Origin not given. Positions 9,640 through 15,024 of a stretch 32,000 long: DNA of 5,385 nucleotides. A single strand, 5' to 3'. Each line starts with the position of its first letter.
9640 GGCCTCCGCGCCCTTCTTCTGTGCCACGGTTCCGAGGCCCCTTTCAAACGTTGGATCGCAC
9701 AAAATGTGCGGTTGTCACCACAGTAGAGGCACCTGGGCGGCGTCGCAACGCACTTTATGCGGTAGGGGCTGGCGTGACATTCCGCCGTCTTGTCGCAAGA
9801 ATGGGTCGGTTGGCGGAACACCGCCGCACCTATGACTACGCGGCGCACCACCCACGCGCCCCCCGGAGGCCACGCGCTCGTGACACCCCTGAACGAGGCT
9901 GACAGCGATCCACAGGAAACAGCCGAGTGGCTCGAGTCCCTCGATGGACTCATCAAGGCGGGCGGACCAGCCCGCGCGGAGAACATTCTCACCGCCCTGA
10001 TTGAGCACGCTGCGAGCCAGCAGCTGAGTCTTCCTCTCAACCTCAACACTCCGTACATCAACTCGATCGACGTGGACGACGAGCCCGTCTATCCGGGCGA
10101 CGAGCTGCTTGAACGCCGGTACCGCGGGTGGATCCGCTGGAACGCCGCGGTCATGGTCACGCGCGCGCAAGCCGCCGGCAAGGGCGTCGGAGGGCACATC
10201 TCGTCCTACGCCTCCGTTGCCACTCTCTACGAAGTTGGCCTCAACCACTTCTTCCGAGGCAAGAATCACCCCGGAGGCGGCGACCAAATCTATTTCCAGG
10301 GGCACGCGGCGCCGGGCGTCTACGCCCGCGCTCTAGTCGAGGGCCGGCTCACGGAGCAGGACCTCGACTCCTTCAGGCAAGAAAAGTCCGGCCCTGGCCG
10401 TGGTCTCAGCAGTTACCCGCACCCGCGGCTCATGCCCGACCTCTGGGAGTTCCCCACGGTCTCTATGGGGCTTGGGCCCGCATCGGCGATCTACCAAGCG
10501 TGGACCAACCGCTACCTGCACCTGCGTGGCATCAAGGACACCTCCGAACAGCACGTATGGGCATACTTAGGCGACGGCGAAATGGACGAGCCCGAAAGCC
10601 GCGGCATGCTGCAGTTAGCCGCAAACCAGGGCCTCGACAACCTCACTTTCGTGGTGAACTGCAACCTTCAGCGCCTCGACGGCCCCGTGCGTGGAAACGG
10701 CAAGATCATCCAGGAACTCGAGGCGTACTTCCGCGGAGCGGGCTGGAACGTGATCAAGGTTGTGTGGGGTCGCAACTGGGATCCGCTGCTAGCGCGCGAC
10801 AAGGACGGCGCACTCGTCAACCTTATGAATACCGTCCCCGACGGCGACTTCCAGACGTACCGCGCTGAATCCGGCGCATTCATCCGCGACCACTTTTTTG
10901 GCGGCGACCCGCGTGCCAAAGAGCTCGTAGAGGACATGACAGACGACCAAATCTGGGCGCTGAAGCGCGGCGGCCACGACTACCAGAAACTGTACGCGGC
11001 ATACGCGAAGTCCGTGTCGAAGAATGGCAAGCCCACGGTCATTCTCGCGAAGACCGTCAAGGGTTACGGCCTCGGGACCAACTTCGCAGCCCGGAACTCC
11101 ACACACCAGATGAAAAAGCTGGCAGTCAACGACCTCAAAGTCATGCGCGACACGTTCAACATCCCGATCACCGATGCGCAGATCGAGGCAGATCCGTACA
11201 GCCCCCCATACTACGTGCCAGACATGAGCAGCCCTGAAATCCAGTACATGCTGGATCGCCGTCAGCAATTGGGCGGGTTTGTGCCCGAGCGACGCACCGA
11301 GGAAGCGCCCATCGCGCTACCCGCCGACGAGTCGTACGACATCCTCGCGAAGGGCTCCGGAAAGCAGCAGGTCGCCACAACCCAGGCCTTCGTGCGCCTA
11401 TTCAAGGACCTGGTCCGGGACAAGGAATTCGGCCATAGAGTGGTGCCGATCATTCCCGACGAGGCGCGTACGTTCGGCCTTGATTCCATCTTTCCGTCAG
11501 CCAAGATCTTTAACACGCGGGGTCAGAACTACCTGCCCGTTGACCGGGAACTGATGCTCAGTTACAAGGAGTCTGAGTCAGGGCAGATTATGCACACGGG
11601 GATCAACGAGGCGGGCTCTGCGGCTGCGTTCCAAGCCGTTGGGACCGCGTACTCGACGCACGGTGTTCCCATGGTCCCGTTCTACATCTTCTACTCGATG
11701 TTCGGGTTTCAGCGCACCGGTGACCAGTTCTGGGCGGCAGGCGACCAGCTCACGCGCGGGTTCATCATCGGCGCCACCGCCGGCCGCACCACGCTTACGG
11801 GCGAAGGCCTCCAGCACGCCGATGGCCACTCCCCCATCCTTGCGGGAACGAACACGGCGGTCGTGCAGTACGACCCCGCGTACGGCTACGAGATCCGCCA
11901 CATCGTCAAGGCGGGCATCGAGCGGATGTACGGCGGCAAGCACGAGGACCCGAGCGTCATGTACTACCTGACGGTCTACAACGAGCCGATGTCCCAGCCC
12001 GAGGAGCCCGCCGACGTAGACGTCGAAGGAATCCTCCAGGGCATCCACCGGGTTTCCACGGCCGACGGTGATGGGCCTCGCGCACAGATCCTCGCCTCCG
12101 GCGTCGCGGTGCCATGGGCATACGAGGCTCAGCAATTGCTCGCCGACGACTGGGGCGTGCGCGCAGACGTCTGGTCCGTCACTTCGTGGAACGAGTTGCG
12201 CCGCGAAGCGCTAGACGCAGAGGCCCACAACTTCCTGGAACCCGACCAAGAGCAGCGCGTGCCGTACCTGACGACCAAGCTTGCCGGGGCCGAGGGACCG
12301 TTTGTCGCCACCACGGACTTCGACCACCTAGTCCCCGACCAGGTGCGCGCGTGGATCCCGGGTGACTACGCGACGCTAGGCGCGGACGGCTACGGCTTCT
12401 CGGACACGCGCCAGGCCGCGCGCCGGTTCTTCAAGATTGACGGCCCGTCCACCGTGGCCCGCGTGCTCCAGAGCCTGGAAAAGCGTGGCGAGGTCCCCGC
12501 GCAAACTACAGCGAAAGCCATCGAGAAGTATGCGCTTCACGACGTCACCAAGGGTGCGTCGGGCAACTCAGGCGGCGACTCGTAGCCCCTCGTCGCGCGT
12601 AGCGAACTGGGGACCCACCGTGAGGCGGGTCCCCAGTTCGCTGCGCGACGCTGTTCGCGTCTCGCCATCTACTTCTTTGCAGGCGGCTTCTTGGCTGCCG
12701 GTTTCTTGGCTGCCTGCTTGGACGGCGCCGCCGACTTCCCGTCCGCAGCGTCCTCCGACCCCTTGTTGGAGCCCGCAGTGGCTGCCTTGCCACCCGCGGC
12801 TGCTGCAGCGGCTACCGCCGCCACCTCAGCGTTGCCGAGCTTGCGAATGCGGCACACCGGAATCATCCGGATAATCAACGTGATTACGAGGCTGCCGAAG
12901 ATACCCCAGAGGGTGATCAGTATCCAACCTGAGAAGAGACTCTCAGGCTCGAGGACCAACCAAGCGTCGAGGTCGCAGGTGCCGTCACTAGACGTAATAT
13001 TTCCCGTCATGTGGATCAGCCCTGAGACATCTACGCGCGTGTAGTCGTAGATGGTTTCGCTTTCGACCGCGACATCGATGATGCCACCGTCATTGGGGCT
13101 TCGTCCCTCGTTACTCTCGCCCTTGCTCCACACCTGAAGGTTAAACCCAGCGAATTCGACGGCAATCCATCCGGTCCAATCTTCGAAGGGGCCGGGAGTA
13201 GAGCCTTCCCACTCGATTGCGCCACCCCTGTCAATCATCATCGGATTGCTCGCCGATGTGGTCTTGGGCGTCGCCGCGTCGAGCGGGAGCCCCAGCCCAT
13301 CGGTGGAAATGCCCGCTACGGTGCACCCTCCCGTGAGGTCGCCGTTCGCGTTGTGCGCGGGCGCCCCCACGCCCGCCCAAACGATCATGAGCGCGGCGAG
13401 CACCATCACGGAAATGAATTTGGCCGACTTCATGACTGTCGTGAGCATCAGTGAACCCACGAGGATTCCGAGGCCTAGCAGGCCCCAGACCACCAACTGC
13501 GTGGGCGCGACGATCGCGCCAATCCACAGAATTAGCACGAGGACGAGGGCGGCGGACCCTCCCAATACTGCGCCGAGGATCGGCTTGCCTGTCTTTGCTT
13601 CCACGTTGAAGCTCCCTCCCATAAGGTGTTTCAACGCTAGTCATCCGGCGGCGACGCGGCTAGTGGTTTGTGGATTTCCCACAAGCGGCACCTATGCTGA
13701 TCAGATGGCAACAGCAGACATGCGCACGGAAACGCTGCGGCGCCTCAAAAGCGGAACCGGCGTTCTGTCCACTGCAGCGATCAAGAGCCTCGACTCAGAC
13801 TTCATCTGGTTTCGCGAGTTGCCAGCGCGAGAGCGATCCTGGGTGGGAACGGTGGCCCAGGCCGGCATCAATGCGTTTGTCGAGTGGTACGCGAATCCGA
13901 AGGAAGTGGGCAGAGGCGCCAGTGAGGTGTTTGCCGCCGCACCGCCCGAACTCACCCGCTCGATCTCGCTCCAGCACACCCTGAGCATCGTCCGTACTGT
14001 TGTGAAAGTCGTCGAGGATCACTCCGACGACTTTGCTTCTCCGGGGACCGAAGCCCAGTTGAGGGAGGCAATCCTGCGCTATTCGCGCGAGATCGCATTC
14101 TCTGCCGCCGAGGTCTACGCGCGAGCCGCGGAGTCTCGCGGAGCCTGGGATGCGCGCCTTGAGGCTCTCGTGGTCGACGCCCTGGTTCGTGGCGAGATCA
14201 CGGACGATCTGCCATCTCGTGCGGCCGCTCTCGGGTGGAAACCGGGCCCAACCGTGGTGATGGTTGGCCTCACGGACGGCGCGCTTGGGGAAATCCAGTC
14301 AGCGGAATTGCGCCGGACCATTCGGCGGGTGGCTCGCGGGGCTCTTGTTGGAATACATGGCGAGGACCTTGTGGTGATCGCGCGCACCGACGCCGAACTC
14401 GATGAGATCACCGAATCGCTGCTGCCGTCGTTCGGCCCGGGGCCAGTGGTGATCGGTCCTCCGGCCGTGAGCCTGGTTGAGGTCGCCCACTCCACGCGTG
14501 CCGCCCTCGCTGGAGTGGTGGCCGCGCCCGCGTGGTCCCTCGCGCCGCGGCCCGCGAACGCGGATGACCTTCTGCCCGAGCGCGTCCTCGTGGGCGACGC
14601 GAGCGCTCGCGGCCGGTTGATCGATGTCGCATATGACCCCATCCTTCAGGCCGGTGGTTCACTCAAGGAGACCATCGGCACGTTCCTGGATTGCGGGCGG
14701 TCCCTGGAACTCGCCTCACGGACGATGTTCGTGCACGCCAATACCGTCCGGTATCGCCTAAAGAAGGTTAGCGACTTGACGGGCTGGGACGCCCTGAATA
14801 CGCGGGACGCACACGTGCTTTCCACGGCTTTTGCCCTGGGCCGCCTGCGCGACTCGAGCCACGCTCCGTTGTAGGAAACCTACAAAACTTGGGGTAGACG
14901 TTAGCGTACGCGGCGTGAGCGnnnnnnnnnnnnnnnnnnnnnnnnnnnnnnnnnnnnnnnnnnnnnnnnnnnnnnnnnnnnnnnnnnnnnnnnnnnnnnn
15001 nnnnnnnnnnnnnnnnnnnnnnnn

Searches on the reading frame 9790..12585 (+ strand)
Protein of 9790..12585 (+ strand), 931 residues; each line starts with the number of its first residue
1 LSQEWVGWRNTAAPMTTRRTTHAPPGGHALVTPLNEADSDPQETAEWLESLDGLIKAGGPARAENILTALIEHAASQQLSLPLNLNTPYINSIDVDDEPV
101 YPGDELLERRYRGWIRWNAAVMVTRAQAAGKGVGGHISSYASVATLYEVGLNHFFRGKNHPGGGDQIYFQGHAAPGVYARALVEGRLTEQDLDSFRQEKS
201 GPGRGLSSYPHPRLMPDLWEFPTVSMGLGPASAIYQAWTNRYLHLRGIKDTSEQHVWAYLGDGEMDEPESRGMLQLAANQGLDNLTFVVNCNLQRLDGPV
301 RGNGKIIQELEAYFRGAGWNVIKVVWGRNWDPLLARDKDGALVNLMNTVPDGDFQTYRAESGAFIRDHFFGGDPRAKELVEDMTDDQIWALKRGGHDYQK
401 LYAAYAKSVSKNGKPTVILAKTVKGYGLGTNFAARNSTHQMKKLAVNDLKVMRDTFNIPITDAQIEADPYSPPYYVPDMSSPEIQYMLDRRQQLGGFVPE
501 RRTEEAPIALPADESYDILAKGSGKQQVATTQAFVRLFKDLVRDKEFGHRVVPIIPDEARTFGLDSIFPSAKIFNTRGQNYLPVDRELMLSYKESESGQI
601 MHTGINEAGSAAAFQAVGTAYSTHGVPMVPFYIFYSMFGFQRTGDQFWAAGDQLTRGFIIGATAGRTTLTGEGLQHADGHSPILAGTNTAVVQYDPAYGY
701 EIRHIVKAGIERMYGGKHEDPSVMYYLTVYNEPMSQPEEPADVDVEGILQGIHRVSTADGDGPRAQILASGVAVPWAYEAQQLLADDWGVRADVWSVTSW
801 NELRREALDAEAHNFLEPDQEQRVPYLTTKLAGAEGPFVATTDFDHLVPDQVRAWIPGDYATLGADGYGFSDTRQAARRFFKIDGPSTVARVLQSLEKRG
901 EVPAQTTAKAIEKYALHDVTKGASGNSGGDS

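Call 31: search_protein_families(library=pfam, proteins=[window:9790-12585:+], max_evalue=0.00001)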
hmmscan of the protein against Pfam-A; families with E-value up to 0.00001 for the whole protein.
window:9790-12585:+ (931 aa): 3 families
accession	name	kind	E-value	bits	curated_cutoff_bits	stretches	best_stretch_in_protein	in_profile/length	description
PF17831.6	PDH_E1_M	-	1.1e-72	244.6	23.2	1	515-736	10-228/229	Pyruvate dehydrogenase E1 component middle domain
PF22613.1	Transketolase_C_1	-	2e-18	67.1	27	1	751-884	1-113/113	Transketolase-like TK C-terminal domain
PF00456.26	Transketolase_N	-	3.5e-12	46.4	22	1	127-328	18-217/334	Transketolase, thiamine diphosphate binding domain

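Call 38: find_homologous_proteins(query=window:9790-12585:+, max_evalue=1e-50)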
Query window:9790-12585:+ (931 aa): 8000 proteins with E <= 1e-50 among 8000 candidates; the best 120 are listed.
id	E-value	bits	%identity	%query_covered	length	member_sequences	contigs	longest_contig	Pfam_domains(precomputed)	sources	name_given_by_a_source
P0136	0.0e+0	2132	100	98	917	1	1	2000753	PF17831.6,PF22613.2,PF28598.1,PF00456.27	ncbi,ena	-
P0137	0.0e+0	1790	84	97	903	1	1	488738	PF17831.6,PF22613.2,PF28598.1,PF00456.27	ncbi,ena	-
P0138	0.0e+0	1755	83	97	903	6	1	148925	PF17831.6,PF22613.2,PF28598.1,PF00456.27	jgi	-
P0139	0.0e+0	1750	83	96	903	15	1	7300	PF17831.6,PF22613.2,PF28598.1,PF00456.27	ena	-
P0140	0.0e+0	1748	82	96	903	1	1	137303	PF17831.6,PF22613.2,PF28598.1,PF00456.27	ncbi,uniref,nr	ncbi:pyruvate dehydrogenase (acetyl-transferring), homodimeric type [Demequina activiva]|uniref:Pyru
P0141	0.0e+0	1746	83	97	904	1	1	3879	PF17831.6,PF22613.2,PF28598.1,PF00456.27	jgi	-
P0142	0.0e+0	1745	82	97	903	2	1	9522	PF17831.6,PF22613.2,PF28598.1,PF00456.27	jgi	jgi:pyruvate dehydrogenase E1 component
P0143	0.0e+0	1744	82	96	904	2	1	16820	PF17831.6,PF22613.2,PF28598.1,PF00456.27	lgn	-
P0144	0.0e+0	1743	82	96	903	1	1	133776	PF17831.6,PF22613.2,PF28598.1,PF00456.27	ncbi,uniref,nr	ncbi:pyruvate dehydrogenase (acetyl-transferring), homodimeric type [Demequina sp. NBRC 110055]|unir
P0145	0.0e+0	1741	82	96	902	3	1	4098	PF17831.6,PF22613.2,PF28598.1,PF00456.27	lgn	-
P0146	0.0e+0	1740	83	97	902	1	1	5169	PF17831.6,PF22613.2,PF28598.1,PF00456.27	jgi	-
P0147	0.0e+0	1739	81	97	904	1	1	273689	PF17831.6,PF22613.2,PF28598.1,PF00456.27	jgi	jgi:pyruvate dehydrogenase E1 component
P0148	0.0e+0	1738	82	96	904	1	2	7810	PF17831.6,PF22613.2,PF28598.1,PF00456.27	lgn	-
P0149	0.0e+0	1738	82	96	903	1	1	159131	PF17831.6,PF22613.2,PF28598.1,PF00456.27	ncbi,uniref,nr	ncbi:pyruvate dehydrogenase (acetyl-transferring), homodimeric type [Demequina sp. NBRC 110051]|unir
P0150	0.0e+0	1737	83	96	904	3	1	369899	PF17831.6,PF22613.2,PF28598.1,PF00456.27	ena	-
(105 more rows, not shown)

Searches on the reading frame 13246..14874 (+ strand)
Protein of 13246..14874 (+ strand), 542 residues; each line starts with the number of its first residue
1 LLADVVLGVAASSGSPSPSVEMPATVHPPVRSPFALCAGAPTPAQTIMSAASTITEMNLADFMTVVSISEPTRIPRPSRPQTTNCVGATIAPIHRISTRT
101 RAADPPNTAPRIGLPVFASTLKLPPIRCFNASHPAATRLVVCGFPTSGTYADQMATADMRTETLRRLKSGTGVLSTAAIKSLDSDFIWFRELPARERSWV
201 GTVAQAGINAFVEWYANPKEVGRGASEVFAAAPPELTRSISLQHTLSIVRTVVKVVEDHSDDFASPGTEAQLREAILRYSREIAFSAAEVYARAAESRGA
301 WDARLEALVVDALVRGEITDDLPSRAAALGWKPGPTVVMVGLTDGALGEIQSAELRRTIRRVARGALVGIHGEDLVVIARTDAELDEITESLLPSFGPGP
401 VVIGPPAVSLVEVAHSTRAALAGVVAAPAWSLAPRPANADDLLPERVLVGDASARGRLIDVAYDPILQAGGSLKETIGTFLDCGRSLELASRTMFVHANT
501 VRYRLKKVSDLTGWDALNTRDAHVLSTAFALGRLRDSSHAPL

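Call 31: search_protein_families(library=pfam, proteins=[window:13246-14874:+], max_evalue=0.00001)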
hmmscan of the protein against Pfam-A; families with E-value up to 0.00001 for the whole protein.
window:13246-14874:+ (542 aa): 2 families
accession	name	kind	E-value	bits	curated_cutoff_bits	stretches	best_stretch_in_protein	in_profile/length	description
PF13556.12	HTH_30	-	1.3e-16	60.6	27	1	473-530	1-58/59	PucR C-terminal helix-turn-helix domain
PF17853.6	GGDEF_2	-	3.2e-11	43.9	24.5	1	316-422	2-112/116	GGDEF-like domain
